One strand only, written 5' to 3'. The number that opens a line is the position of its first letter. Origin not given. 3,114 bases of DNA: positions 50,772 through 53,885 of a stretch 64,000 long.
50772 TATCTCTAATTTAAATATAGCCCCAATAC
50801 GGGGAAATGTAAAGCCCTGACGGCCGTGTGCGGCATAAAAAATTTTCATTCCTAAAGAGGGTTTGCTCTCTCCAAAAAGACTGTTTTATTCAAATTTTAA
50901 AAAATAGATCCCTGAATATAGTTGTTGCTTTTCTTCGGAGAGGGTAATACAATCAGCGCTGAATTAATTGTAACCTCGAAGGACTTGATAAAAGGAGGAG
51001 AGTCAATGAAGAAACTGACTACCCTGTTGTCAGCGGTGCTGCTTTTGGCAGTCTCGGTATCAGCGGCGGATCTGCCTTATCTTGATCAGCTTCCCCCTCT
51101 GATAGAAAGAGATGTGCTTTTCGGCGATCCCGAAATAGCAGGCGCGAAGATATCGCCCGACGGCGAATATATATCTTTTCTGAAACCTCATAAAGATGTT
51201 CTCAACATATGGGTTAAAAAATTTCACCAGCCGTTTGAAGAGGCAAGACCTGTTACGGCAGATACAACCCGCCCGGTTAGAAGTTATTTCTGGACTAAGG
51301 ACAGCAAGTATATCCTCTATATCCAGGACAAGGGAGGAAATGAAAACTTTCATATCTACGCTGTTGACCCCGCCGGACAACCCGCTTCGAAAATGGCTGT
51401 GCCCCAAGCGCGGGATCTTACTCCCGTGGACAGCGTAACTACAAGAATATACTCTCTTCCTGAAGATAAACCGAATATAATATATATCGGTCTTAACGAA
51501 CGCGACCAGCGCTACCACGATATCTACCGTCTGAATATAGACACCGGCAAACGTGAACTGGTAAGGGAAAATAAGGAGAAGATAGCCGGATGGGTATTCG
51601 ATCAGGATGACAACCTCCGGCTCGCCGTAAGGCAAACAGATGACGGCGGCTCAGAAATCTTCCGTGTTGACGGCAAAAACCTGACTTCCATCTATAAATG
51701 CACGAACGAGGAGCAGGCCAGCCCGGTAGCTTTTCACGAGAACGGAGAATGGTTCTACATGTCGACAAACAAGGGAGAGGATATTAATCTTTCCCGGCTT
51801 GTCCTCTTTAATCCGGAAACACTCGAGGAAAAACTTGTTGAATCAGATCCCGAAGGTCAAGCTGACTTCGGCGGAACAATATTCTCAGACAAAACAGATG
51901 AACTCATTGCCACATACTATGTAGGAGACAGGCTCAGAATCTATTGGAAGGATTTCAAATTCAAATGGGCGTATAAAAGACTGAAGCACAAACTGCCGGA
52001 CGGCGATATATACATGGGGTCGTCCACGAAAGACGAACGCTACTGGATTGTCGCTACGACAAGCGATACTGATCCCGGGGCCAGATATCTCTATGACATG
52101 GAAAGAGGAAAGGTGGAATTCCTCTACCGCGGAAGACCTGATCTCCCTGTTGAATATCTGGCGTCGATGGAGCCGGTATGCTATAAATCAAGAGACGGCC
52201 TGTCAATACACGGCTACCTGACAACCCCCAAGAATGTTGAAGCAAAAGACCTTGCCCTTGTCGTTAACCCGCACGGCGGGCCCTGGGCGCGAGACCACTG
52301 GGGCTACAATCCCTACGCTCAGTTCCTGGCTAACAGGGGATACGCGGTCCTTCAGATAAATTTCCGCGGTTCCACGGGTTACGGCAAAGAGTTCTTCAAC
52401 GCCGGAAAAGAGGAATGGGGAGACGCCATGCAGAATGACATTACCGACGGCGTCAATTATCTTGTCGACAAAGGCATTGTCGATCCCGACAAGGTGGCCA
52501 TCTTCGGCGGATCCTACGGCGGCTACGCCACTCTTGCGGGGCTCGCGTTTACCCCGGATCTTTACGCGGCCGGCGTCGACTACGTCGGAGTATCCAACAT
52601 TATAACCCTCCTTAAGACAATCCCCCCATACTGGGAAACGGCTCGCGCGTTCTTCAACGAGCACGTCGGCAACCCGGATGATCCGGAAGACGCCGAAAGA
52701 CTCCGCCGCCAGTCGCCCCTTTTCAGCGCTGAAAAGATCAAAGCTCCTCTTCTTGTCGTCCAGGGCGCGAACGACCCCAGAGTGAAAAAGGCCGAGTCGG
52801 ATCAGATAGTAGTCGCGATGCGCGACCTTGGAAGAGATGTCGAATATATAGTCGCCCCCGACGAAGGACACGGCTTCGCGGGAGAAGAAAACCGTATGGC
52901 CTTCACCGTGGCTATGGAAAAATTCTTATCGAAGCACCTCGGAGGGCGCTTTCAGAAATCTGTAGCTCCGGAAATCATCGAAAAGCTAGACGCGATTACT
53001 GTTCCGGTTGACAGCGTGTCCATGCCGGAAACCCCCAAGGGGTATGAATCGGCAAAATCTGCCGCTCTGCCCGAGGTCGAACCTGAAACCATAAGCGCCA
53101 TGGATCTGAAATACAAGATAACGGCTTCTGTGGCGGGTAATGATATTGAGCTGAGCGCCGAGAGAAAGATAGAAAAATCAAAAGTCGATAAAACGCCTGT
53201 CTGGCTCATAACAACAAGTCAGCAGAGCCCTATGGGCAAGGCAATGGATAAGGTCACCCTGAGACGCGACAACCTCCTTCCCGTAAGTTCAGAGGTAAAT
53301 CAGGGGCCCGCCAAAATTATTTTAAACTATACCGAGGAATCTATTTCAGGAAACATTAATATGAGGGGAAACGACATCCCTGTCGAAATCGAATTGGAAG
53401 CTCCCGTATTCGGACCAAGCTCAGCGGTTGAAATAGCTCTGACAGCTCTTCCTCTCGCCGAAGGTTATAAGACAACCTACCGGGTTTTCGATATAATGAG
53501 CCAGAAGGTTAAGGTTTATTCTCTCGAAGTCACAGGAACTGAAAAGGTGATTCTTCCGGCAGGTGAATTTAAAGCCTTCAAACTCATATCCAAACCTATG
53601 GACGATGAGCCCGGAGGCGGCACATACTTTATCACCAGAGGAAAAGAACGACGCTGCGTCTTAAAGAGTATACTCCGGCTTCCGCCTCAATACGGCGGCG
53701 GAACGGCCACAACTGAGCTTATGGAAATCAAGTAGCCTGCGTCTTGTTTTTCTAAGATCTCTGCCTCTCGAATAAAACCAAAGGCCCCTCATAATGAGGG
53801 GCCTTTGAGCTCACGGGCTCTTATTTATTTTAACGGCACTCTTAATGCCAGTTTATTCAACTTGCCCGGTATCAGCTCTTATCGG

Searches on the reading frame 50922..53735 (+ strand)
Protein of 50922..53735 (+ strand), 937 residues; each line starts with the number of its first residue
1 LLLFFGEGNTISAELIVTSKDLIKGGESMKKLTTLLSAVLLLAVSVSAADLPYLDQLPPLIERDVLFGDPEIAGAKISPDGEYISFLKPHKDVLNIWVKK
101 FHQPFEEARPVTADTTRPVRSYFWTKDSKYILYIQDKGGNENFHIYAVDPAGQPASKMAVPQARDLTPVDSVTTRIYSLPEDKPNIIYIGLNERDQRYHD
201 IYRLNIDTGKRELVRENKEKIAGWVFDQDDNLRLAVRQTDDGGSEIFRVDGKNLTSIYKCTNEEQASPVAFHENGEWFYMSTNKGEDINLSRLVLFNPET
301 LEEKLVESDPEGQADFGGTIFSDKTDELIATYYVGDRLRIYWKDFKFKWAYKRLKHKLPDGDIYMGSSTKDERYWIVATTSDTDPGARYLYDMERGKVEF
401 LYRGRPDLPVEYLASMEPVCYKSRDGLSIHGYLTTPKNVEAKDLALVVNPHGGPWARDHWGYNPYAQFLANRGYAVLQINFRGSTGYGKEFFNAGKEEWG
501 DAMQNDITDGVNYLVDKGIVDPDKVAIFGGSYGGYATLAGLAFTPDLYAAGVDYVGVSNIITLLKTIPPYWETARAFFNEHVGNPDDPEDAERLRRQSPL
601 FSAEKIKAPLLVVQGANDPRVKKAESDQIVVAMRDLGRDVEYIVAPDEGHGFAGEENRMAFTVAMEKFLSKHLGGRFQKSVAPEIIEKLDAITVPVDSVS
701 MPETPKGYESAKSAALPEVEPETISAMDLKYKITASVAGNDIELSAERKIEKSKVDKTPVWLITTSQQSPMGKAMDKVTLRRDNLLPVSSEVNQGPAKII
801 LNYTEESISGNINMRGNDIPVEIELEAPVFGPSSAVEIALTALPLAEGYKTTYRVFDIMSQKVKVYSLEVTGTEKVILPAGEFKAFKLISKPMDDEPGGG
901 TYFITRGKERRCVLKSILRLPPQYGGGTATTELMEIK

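Call 26: search_protein_families(library=pfam, proteins=[window:50922-53735:+], max_evalue=0.001)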
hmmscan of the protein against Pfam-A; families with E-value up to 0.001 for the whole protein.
window:50922-53735:+ (937 aa): 8 families
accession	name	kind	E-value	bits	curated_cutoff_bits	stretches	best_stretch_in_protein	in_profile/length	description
PF00326.27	Peptidase_S9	-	4.1e-47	160.9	22.6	1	464-675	5-212/213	Prolyl oligopeptidase family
PF20434.5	BD-FAE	-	5.2e-11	42.9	26.8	1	435-629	5-211/215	BD-FAE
PF11306.15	DUF3108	-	7e-11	42.8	26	1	746-906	14-186/209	Protein of unknown function (DUF3108)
PF01738.24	DLH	-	6.7e-10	39.3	21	1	429-659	1-196/217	Dienelactone hydrolase family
PF12697.13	Abhydrolase_6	-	3.7e-07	31.5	26.3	1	451-654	5-207/217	Alpha/beta hydrolase family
PF02129.25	Peptidase_S15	-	1.3e-06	28.8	23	0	448-544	25-116/262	X-Pro dipeptidyl-peptidase (S15 family)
PF12146.15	Hydrolase_4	-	8.7e-06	25.6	27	0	602-656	186-238/239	Serine aminopeptidase, S33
PF05448.18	AXE1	-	0.00017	20.9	21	0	419-575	59-231/321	Acetyl xylan esterase (AXE1)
